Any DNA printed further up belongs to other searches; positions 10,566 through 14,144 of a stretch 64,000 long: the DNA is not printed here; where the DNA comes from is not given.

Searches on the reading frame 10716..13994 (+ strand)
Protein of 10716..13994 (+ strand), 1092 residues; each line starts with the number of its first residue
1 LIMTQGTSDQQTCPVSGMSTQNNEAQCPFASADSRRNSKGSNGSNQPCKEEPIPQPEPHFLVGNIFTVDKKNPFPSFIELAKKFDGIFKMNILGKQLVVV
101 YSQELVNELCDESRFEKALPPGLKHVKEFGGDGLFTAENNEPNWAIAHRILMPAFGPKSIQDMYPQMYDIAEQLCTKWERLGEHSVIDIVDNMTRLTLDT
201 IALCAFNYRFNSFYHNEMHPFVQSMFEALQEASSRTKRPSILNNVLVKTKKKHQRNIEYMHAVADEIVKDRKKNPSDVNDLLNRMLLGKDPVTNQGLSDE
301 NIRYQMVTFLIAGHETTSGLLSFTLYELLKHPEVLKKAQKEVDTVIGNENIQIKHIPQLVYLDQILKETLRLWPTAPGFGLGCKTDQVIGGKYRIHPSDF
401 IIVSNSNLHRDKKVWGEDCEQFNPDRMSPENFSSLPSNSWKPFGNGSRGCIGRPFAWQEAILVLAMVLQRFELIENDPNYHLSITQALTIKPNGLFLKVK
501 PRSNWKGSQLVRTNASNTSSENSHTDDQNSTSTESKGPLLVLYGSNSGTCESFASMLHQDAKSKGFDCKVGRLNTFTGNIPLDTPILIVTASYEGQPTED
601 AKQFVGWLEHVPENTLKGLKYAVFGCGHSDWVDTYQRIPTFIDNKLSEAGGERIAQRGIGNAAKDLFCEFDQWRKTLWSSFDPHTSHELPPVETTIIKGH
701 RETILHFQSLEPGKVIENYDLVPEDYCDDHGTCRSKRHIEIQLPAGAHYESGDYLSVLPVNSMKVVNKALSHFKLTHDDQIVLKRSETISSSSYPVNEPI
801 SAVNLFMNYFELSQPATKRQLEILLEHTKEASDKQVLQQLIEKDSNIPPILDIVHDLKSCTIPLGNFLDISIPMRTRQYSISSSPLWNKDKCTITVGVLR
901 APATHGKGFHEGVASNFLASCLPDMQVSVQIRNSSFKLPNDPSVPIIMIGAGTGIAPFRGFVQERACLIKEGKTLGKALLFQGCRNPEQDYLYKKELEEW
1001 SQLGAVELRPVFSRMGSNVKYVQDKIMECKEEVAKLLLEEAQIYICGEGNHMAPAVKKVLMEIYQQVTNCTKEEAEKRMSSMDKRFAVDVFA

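Call 21: search_protein_families(library=pfam, proteins=[window:10716-13994:+], max_evalue=0.00001)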
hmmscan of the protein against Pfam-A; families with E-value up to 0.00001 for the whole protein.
window:10716-13994:+ (1092 aa): 4 families
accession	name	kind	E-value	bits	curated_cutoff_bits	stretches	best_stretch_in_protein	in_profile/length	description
PF00067.27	p450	-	6.1e-88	296.1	22.8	1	54-478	2-439/462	Cytochrome P450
PF00667.26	FAD_binding_1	-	1.1e-25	90.9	32.3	1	738-917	30-222/222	FAD binding domain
PF00258.30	Flavodoxin_1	-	3.2e-23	82.9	25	1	541-666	1-136/143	Flavodoxin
PF00175.26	NAD_binding_1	-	2.4e-15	57.6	22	1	948-1057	1-108/109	Oxidoreductase NAD-binding domain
